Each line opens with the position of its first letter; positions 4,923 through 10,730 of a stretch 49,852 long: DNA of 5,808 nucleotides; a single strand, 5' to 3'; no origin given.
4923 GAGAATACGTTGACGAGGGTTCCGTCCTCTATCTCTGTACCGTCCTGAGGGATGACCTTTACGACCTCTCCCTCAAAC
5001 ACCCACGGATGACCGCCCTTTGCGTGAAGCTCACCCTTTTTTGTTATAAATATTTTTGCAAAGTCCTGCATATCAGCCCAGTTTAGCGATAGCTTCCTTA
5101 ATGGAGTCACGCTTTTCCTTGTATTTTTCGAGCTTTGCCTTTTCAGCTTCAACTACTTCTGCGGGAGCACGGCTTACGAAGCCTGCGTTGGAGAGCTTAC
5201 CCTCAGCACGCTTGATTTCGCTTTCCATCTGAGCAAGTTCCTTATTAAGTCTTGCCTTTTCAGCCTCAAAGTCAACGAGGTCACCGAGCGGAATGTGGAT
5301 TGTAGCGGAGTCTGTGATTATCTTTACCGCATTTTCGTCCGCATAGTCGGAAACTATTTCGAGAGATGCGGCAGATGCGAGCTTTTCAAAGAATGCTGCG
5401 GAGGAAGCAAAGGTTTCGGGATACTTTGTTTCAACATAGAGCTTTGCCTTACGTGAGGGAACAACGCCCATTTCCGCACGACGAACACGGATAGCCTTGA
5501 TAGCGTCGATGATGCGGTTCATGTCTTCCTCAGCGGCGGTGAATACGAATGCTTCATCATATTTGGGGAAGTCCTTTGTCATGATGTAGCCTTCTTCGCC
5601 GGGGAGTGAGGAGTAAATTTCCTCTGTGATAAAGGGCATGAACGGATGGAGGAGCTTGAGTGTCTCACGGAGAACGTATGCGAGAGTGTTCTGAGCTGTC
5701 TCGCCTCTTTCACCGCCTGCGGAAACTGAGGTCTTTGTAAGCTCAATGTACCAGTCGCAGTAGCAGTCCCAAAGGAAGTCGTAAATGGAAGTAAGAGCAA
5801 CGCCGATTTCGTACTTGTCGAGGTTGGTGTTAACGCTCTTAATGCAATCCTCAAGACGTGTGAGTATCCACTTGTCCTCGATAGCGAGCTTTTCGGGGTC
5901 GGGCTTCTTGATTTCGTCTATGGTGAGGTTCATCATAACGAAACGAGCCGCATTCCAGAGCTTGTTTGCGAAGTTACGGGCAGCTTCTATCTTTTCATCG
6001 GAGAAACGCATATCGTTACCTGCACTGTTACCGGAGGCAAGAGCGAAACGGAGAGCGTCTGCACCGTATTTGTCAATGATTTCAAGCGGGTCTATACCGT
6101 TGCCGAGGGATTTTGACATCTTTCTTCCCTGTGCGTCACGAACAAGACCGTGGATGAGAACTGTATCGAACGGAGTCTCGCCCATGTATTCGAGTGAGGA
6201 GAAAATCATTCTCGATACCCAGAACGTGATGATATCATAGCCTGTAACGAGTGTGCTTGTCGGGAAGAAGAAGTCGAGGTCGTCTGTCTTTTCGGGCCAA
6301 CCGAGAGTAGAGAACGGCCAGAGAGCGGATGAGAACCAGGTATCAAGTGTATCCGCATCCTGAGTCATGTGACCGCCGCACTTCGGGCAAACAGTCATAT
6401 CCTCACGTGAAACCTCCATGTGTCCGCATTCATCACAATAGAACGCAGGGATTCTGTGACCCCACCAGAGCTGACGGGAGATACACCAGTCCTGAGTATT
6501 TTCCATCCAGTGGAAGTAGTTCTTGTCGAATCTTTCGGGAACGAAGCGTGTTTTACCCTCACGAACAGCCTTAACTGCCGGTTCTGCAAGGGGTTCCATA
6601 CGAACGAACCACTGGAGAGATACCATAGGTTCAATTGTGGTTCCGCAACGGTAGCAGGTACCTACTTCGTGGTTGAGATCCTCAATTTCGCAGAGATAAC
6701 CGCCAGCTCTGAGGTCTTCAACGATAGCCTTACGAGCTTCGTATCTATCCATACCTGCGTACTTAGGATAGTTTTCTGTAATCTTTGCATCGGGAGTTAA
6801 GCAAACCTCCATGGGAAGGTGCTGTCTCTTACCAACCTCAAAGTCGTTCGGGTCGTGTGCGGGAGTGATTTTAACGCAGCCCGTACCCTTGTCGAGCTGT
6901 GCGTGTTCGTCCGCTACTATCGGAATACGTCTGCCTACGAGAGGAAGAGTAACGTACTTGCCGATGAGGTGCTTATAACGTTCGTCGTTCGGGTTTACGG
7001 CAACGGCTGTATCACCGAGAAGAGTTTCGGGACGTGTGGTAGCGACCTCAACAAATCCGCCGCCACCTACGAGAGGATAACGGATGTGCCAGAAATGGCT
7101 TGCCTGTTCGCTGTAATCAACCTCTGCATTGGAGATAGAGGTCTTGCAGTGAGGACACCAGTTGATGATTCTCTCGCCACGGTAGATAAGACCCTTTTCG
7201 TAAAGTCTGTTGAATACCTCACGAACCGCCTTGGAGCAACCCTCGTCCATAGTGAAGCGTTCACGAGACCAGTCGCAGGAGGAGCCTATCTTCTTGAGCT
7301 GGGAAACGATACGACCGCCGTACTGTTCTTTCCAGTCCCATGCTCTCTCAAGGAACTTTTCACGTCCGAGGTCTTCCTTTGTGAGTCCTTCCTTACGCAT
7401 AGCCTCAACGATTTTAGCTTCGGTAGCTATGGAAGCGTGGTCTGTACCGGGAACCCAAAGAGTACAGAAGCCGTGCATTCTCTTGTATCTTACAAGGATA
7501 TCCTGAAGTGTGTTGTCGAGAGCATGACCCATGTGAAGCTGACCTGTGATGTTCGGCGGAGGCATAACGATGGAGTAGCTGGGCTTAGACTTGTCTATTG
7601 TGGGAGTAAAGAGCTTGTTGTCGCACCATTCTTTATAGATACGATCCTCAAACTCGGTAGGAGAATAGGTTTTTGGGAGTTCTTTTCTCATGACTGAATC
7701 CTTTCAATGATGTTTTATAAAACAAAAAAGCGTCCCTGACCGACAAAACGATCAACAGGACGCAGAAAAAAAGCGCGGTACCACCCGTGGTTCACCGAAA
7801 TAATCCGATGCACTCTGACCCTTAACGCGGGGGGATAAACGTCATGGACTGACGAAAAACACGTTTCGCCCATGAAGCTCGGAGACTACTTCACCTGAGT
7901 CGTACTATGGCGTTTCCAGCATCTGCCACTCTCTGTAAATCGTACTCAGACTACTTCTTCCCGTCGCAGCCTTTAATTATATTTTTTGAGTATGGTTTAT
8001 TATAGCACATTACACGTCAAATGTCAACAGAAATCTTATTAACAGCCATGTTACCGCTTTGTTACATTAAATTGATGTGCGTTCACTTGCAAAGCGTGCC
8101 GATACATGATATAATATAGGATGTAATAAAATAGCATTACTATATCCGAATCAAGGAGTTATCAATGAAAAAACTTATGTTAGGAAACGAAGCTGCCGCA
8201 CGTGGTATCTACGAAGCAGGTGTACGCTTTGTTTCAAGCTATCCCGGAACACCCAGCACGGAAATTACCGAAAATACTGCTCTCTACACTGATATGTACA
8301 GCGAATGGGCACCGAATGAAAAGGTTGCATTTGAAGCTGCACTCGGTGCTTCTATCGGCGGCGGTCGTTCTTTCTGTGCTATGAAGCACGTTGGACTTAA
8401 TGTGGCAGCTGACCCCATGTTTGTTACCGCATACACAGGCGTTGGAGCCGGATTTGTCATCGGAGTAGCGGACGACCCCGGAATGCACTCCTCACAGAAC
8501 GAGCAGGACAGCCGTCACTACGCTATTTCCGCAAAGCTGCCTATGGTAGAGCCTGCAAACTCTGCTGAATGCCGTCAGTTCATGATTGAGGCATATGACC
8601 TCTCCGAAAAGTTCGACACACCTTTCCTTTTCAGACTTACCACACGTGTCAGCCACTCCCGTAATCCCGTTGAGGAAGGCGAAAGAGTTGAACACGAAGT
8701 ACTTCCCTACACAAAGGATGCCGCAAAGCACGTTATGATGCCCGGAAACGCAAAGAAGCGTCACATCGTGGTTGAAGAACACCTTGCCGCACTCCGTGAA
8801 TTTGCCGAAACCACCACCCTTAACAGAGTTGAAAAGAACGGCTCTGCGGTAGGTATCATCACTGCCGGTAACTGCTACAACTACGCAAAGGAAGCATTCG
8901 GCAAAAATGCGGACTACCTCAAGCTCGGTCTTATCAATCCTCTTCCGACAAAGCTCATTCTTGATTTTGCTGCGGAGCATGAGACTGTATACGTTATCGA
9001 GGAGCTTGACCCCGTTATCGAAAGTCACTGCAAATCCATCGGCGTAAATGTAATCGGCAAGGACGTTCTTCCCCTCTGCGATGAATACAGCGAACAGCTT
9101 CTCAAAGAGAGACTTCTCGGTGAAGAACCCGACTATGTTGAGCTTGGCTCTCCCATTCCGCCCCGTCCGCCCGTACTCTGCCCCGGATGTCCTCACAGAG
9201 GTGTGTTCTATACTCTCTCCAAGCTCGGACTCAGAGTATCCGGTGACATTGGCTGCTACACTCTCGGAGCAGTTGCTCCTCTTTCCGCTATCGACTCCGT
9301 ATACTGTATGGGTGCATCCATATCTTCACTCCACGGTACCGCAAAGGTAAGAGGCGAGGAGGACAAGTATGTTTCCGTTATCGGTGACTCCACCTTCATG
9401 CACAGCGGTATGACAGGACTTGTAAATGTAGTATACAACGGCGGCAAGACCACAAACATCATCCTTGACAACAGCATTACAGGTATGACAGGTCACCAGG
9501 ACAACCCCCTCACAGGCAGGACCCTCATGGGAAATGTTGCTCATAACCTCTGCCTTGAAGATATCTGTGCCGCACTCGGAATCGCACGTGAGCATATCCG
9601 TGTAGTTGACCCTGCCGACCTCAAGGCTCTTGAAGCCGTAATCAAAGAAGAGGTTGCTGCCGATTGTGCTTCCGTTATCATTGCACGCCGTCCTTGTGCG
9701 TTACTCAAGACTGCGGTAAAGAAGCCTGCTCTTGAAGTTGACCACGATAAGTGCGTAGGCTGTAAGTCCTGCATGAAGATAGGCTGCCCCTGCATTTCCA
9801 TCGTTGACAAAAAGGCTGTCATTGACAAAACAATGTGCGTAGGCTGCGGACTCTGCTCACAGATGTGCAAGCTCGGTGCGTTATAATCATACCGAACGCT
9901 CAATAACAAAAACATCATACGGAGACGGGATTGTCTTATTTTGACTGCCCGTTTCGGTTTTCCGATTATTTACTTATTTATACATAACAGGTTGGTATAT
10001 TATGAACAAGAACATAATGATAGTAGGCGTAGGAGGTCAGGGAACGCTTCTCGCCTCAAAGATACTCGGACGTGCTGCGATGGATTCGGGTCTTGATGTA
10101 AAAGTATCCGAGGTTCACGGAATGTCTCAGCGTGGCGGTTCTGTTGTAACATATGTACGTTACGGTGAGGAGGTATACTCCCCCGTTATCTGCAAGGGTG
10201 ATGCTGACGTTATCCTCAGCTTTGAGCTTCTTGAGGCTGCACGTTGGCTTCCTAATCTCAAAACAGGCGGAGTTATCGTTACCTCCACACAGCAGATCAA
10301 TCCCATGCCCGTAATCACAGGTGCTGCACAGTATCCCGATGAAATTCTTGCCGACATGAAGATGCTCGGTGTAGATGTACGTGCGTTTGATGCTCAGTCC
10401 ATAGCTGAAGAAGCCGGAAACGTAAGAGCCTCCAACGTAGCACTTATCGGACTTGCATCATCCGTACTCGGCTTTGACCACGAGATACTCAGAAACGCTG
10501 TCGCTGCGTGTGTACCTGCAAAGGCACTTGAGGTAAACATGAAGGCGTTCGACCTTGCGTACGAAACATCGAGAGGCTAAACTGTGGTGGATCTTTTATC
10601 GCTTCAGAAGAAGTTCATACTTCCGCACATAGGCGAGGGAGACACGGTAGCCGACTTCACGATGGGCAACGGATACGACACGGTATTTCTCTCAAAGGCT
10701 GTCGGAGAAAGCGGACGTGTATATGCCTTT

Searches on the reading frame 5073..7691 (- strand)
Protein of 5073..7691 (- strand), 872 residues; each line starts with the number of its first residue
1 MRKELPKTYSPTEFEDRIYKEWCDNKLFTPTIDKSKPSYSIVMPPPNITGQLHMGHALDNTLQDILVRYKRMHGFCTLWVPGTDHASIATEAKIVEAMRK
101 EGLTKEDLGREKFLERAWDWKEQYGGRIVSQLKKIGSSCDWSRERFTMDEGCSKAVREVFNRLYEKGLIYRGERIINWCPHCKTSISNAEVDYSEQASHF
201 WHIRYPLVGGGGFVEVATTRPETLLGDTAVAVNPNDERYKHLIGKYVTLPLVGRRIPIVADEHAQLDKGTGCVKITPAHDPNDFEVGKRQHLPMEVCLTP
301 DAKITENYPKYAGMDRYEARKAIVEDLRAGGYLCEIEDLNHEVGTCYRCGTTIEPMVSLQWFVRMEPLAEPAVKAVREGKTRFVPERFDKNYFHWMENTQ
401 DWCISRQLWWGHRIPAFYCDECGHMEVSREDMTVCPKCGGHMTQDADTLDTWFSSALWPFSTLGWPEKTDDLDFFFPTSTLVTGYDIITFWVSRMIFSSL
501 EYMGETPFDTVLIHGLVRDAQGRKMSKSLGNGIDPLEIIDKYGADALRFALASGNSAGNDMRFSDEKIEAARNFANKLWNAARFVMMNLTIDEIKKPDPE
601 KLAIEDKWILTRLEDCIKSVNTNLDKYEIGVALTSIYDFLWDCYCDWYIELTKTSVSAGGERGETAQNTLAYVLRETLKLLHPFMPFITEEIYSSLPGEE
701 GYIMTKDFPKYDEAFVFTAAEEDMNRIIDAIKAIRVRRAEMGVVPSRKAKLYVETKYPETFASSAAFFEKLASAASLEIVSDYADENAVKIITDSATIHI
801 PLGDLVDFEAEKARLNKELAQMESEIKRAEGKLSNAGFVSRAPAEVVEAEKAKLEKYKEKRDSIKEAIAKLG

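Call 8: search_protein_families(library=pfam, proteins=[window:5073-7691:-], max_evalue=0.001)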
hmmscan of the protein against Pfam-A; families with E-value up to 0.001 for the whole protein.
window:5073-7691:- (872 aa): 6 families
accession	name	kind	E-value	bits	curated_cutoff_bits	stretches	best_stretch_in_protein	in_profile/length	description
PF00133.28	tRNA-synt_1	-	1.7e-145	485.4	22.7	1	18-563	2-413/414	tRNA synthetases class I (I, L, M and V)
PF08264.19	Anticodon_1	-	2.3e-39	135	25.1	1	606-751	1-146/148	Anticodon-binding domain of tRNA ligase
PF09334.17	tRNA-synt_1g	-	1.1e-26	93.9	20.1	2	483-580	288-385/391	tRNA synthetases class I (M)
PF10458.14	Val_tRNA-synt_C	-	4.2e-23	81.8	25.9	1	807-872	1-66/66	Valyl tRNA synthetase tRNA binding arm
PF13603.12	tRNA-synt_1_2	-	2.3e-09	37.5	25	1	243-304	85-146/185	Leucyl-tRNA synthetase, editing domain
PF01406.26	tRNA-synt_1e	-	5.2e-06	26.5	27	1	513-572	242-300/301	tRNA synthetases class I (C) catalytic domain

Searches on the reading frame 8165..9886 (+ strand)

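Call 7: search_protein_families(library=pfam, proteins=[window:8165-9886:+], max_evalue=0.001)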
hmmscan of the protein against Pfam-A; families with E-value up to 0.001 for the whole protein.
window:8165-9886:+ (573 aa): 6 families
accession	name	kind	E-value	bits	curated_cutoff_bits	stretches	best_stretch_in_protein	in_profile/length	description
PF02775.26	TPP_enzyme_C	-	8.2e-18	65.1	21.9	1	361-505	1-149/151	Thiamine pyrophosphate enzyme, C-terminal TPP binding domain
PF01855.24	POR_N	-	2e-15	57.6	27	1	14-191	2-188/231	Pyruvate flavodoxin/ferredoxin oxidoreductase, thiamine diP-bdg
PF00037.32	Fer4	-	1.2e-08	34.9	21.1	1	552-573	2-23/24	4Fe-4S binding domain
PF12797.12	Fer4_2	-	3e-06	27.3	24.5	0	523-542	3-21/22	4Fe-4S binding domain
PF14697.11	Fer4_21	-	8.3e-05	23.1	35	0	551-569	1-19/59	4Fe-4S dicluster domain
PF13237.11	Fer4_10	-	0.00024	21.4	25.5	1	525-568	4-52/53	4Fe-4S dicluster domain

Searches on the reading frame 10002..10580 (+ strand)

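Call 7: search_protein_families(library=pfam, proteins=[window:10002-10580:+], max_evalue=0.001)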
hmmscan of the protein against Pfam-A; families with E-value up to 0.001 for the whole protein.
window:10002-10580:+ (192 aa): 1 family
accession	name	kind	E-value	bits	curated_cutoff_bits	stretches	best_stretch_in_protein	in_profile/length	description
PF01558.24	POR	-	8e-40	137.3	27.4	1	11-188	1-173/173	Pyruvate ferredoxin/flavodoxin oxidoreductase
